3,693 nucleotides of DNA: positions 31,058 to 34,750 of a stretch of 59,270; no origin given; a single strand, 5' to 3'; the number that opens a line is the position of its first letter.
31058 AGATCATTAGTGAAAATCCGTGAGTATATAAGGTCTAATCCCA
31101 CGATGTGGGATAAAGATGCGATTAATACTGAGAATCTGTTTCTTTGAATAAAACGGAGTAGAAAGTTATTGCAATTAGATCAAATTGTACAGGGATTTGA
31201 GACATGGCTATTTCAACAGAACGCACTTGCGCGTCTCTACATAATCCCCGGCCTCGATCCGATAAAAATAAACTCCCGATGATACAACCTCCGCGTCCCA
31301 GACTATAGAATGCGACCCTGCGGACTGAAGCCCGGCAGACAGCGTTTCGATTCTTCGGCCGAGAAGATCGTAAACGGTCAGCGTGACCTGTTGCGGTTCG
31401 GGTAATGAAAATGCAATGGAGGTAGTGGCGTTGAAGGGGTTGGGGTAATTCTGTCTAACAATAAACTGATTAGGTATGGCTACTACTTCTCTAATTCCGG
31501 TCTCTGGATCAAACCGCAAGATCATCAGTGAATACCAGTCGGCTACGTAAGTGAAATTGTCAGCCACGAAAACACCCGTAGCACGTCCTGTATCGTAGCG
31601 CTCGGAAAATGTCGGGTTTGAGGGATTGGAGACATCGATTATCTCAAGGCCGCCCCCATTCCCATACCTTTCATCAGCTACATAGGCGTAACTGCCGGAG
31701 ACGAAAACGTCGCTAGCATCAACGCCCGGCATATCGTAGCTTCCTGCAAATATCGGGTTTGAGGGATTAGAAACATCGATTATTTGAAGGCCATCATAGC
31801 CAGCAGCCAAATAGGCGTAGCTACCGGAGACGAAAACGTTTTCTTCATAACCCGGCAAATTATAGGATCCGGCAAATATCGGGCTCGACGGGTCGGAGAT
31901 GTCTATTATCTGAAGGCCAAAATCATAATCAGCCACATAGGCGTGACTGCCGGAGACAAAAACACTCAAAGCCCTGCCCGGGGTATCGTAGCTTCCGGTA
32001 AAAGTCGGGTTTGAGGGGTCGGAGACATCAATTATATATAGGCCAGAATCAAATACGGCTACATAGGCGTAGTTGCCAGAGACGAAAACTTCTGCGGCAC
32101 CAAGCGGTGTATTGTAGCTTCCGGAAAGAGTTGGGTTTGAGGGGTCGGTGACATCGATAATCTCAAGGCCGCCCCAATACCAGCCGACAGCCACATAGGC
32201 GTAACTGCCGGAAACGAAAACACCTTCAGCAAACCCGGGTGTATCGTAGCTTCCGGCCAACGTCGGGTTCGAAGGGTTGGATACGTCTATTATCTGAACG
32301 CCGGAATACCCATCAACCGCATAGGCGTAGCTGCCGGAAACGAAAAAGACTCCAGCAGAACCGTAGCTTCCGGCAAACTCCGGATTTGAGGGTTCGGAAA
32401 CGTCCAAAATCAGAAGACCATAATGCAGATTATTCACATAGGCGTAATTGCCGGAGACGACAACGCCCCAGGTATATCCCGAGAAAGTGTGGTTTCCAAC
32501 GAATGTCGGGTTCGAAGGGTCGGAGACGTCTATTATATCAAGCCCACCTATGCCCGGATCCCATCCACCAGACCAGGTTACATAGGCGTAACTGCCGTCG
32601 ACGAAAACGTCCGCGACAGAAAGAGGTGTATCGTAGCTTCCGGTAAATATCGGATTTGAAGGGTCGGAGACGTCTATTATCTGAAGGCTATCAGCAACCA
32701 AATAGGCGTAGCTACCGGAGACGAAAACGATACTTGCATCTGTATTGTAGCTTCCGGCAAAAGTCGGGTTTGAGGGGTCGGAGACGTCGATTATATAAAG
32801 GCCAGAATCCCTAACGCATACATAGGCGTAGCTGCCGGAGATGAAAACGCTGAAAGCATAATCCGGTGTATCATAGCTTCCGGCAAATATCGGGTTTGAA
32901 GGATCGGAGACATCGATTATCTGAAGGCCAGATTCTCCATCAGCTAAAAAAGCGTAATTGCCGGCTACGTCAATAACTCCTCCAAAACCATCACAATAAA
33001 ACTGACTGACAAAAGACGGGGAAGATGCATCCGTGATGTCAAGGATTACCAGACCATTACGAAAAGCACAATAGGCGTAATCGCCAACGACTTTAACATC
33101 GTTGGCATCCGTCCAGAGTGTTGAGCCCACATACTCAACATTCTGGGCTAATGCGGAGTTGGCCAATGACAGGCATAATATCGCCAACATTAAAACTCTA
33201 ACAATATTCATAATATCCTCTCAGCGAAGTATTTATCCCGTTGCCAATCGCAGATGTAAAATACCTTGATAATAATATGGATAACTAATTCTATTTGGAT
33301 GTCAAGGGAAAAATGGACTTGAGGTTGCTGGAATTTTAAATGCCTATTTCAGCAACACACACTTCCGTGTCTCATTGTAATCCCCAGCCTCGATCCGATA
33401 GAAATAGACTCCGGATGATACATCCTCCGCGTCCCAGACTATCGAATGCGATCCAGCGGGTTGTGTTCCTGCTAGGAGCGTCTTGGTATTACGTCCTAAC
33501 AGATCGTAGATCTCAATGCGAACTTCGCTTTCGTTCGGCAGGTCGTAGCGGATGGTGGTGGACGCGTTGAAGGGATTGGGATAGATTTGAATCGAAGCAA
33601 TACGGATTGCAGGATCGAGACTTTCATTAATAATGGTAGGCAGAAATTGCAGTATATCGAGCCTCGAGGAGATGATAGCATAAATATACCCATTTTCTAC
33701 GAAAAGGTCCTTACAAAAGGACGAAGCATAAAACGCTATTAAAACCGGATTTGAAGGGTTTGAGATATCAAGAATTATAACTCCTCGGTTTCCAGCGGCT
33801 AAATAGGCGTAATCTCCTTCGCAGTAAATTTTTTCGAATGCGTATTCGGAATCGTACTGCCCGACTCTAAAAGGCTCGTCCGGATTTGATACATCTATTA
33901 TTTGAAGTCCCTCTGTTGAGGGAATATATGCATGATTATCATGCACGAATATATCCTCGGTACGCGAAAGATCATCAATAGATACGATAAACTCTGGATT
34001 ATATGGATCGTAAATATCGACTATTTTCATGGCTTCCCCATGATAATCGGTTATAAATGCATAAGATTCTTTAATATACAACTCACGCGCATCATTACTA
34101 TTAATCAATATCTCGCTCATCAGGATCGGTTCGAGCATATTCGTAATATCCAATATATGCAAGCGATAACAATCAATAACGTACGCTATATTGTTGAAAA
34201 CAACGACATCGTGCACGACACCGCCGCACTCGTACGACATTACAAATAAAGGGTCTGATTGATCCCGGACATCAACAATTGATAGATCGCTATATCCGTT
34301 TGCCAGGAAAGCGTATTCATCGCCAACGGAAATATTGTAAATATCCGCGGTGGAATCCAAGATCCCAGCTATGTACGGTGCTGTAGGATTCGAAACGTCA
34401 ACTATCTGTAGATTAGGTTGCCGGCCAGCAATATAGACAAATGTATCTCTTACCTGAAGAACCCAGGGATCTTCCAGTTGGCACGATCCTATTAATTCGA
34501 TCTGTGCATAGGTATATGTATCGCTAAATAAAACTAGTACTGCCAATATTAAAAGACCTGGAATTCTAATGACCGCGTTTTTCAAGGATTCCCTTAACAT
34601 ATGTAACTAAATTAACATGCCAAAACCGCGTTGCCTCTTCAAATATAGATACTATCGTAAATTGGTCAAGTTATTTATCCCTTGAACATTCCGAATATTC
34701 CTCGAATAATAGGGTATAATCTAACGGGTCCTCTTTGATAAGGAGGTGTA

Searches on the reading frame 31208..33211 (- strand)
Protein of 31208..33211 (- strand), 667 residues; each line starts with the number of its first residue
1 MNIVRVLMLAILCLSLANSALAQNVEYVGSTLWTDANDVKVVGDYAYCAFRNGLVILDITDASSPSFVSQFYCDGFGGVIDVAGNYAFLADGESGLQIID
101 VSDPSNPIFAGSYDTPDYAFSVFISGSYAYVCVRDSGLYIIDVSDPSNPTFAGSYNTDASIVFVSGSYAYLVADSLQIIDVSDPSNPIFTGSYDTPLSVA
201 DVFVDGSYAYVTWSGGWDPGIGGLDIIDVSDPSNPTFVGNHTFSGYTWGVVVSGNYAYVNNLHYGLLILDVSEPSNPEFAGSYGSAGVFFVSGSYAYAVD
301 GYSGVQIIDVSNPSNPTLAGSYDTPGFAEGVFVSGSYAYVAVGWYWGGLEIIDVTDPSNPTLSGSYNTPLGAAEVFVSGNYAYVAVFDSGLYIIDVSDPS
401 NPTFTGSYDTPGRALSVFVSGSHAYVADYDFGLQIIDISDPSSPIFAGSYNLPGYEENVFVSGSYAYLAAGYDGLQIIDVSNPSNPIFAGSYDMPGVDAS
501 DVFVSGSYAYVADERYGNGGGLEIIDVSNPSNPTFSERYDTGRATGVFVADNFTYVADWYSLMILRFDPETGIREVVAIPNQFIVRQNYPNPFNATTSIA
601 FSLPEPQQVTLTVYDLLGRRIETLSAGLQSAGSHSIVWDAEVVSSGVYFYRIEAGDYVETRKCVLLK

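Call 8: search_protein_families(library=pfam, proteins=[window:31208-33211:-], max_evalue=0.01)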
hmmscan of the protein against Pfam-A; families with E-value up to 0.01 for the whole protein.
window:31208-33211:- (667 aa): 5 families
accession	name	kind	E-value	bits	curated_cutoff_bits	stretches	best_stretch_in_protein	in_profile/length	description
PF08309.17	LVIVD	-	9.1e-154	499.1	20.2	12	372-410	4-42/42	LVIVD repeat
PF09826.15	Beta_propel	-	6.5e-16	58.7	22.4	0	435-487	331-394/495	Beta propeller domain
PF18962.6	Por_Secre_tail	-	2.7e-09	37.6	27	1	589-664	2-74/75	Secretion system C-terminal sorting domain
PF13860.13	FlgD_ig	-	1.4e-07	31.9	27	1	595-654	8-75/79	FlgD Ig-like domain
PF21544.3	PorZ_N_b_propeller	-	0.00038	21.2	27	0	35-63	80-108/154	TSS9, PorZ, N-terminal beta-propeller domain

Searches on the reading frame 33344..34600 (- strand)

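Call 9: search_protein_families(library=pfam, proteins=[window:33344-34600:-], max_evalue=0.01)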
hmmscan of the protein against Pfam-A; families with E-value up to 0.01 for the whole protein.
window:33344-34600:- (418 aa): 4 families
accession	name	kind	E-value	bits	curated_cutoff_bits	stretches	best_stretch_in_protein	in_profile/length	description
PF08309.17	LVIVD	-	3.6e-37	125.9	20.2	4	259-291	8-40/42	LVIVD repeat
PF18962.6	Por_Secre_tail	-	3.3e-11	43.8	27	1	339-415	1-74/75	Secretion system C-terminal sorting domain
PF13860.13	FlgD_ig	-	7.4e-06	26.3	27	1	347-399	11-69/79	FlgD Ig-like domain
PF21544.3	PorZ_N_b_propeller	-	0.005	17.6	27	0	255-282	81-107/154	TSS9, PorZ, N-terminal beta-propeller domain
